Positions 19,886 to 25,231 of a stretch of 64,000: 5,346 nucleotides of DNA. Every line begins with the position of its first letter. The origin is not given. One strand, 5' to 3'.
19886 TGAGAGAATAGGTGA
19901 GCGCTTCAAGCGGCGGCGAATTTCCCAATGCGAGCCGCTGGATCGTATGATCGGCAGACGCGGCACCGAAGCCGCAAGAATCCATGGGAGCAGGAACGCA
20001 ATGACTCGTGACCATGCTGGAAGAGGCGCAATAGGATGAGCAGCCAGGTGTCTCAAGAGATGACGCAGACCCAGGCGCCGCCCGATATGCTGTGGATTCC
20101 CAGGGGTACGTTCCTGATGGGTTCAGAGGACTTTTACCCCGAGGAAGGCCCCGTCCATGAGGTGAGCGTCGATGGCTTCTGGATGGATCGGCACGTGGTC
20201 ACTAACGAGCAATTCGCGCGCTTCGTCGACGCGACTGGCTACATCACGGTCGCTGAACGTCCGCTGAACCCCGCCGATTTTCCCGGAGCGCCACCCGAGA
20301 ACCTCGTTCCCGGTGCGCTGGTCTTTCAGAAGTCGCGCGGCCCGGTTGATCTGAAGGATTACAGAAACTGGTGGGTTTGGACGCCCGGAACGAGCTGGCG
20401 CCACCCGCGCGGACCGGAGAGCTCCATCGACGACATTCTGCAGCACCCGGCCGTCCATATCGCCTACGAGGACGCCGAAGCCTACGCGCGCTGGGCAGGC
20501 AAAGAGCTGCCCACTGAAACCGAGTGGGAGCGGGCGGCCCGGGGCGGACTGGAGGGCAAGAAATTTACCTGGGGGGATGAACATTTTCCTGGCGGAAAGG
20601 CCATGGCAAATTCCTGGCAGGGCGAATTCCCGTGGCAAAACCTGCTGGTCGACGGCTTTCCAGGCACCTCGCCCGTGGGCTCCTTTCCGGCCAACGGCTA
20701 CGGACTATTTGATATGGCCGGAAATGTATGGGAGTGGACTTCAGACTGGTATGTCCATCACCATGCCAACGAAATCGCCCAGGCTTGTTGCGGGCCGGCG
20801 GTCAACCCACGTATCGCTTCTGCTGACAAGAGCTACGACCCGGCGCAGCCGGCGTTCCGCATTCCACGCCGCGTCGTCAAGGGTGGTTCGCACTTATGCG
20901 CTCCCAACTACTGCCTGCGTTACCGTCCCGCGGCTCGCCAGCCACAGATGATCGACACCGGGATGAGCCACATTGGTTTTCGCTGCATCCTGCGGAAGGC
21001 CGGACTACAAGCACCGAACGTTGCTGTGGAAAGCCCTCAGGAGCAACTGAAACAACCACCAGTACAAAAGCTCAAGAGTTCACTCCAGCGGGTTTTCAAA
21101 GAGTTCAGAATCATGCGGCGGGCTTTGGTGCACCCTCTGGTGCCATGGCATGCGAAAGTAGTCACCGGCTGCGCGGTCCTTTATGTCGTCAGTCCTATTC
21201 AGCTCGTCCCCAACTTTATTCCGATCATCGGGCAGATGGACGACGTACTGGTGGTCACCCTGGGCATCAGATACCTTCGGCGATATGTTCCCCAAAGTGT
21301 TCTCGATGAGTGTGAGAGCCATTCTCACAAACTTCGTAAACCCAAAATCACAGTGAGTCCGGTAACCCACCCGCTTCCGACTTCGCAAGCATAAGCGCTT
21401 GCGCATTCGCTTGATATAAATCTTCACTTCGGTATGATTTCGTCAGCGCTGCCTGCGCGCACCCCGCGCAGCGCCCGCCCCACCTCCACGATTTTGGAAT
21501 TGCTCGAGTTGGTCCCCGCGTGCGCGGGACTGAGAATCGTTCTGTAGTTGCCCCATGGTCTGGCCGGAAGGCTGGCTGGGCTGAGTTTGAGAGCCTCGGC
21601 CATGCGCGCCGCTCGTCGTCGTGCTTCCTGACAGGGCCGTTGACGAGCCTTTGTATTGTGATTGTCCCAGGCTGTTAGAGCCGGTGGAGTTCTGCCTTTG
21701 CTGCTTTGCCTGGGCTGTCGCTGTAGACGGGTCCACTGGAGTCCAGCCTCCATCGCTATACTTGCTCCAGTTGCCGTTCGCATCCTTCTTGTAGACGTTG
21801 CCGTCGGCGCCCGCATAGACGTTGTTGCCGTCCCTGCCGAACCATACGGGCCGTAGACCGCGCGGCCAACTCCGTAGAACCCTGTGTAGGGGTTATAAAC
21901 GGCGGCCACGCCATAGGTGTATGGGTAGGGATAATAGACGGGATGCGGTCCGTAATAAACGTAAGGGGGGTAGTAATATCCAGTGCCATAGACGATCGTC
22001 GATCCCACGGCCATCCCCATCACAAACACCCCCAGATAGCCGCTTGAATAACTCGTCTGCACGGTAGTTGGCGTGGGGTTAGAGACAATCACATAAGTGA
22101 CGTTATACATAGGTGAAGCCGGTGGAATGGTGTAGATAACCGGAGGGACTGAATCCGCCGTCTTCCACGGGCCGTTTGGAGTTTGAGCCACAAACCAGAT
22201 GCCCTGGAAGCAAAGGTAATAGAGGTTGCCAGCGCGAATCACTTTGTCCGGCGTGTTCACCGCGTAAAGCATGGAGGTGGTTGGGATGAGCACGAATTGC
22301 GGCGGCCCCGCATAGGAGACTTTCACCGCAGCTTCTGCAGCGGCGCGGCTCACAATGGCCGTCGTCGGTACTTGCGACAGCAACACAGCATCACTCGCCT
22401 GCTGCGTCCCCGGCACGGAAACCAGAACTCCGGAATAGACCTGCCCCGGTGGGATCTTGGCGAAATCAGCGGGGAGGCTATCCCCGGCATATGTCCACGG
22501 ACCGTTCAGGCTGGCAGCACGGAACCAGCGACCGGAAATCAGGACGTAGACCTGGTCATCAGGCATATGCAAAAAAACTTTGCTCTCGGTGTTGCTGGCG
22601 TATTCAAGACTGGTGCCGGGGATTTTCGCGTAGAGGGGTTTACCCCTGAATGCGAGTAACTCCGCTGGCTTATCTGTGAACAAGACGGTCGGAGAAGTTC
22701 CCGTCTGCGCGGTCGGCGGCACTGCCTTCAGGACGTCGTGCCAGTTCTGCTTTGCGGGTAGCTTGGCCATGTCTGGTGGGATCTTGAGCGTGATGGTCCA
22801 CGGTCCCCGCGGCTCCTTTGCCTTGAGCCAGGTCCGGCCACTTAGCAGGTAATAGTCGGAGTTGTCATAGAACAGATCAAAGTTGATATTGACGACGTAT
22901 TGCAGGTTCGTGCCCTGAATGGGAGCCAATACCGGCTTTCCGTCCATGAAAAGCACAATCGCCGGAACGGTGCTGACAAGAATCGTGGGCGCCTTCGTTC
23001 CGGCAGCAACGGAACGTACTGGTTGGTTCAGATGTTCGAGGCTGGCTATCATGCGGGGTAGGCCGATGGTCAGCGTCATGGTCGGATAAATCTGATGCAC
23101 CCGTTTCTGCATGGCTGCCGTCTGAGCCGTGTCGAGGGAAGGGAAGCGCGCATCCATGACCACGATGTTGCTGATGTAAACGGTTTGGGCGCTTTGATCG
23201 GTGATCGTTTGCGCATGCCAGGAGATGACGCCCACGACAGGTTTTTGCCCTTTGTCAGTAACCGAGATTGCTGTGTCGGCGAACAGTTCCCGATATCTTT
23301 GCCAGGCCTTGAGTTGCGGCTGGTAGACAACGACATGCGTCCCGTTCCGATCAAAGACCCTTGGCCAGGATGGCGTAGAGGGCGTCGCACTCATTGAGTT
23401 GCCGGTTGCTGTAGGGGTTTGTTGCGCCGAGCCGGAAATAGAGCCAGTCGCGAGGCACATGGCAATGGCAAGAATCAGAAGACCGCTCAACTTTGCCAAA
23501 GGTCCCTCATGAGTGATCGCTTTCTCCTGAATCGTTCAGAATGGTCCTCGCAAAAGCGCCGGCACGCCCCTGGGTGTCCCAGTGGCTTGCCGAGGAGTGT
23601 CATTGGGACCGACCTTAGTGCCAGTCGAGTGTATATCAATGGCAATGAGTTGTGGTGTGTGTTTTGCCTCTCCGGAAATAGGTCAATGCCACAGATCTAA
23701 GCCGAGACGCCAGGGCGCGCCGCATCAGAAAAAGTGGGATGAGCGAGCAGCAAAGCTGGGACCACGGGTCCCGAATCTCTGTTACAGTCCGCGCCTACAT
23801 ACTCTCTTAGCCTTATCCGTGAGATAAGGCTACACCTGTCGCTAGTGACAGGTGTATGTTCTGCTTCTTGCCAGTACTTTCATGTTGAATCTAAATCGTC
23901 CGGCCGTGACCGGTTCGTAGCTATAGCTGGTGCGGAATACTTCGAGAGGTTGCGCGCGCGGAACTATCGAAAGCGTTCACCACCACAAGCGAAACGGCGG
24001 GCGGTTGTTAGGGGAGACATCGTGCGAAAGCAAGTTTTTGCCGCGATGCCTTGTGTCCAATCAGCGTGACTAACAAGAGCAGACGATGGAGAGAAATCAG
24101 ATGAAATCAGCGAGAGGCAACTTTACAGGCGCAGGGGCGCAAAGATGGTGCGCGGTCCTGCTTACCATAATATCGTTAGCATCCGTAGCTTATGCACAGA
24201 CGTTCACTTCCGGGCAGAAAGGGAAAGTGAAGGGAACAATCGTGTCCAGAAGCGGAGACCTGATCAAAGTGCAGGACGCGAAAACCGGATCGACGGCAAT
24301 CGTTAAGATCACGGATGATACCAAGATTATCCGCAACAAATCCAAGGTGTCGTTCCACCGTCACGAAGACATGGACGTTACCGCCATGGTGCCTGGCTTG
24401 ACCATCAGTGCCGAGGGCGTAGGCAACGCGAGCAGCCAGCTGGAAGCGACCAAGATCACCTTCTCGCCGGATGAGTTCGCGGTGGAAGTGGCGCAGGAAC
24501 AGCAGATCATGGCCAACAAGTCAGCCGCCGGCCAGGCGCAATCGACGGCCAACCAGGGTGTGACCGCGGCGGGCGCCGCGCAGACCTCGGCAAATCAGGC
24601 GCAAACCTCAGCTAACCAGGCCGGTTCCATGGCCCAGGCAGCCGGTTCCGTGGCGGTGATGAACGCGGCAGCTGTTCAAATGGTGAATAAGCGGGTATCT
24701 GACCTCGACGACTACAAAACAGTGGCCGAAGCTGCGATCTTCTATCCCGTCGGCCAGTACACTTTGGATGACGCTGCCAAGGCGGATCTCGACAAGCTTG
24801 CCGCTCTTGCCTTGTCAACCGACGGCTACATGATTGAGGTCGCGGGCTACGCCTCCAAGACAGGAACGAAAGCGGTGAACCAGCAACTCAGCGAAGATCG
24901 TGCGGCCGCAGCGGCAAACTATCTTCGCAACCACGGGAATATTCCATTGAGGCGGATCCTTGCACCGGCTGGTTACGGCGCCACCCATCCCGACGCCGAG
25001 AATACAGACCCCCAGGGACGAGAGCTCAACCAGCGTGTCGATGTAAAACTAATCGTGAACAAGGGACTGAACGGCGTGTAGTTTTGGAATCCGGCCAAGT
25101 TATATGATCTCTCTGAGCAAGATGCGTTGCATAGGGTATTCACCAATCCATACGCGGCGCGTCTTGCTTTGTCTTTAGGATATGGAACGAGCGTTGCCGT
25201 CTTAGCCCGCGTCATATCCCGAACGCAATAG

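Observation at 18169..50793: Recurrent 16-bp palindrome CTGTCR-N4-YGACAG upstream of about ten transcription units: a putative shared operator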

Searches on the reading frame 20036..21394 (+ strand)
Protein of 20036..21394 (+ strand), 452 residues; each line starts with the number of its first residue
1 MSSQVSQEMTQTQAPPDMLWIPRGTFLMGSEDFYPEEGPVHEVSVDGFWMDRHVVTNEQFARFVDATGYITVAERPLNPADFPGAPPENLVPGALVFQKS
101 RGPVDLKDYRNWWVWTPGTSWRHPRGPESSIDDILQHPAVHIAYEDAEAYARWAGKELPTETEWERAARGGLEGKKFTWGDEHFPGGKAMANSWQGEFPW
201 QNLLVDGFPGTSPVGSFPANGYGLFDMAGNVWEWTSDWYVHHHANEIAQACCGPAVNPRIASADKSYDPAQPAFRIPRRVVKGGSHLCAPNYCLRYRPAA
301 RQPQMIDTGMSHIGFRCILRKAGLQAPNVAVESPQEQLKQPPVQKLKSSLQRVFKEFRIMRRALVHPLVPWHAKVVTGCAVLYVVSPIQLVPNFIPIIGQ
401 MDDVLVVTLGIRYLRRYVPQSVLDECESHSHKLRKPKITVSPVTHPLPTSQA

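Call 10: search_protein_families(library=pfam, proteins=[window:20036-21394:+], max_evalue=0.01)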
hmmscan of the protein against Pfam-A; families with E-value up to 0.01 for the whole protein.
window:20036-21394:+ (452 aa): 2 families
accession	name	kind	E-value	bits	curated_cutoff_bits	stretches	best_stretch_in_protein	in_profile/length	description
PF03781.23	FGE-sulfatase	-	7.5e-83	278.5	23.3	1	16-318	3-254/255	Sulfatase-modifying factor enzyme 1-like domain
PF06803.17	DUF1232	-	3.9e-12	46.1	23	1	373-409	1-37/37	Protein of unknown function (DUF1232)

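Call 12: find_encoding_contigs(protein=window:20036-21394:+, flank=10000, max_places=6)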
Protein window:20036-21394:+ (452 aa): 2 contigs read that carry it; 2 places shown.
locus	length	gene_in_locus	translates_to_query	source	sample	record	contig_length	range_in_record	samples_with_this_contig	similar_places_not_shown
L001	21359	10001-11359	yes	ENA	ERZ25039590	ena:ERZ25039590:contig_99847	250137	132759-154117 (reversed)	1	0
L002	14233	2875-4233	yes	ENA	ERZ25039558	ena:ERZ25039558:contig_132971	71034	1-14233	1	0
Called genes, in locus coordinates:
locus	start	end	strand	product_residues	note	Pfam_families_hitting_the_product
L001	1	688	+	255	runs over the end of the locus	PF00884:Sulfatase, PF16347:SGSH_C, PF14707:Sulfatase_C (weak)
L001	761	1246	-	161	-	PF00072:Response_reg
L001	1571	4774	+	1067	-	PF08447:PAS_3, PF00989:PAS (weak), PF13426:PAS_9, PF08448:PAS_4 (weak), PF00989:PAS, PF13426:PAS_9 (weak), PF07730:HisKA_3, PF02518:HATPase_c, +1 more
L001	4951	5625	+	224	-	-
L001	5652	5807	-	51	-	-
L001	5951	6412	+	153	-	PF14023:Bestrophin-like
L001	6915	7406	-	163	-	-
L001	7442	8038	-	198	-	-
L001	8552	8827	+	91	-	-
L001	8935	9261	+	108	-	PF25876:HH_MFP_RND, PF25885:HH_EMRA (faint)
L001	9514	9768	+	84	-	PF02321:OEP (weak)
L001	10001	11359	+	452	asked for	PF03781:FGE-sulfatase, PF06803:DUF1232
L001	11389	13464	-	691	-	-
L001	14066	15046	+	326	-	PF00691:OmpA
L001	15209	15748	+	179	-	PF03458:Gly_transporter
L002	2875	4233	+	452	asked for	PF03781:FGE-sulfatase, PF06803:DUF1232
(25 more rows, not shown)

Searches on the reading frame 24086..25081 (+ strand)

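Call 10: search_protein_families(library=pfam, proteins=[window:24086-25081:+], max_evalue=0.01)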
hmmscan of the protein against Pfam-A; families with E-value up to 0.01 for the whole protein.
window:24086-25081:+ (331 aa): 1 family
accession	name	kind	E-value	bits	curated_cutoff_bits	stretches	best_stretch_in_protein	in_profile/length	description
PF00691.25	OmpA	-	9.1e-18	64.9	27.2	1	220-315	2-97/98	OmpA family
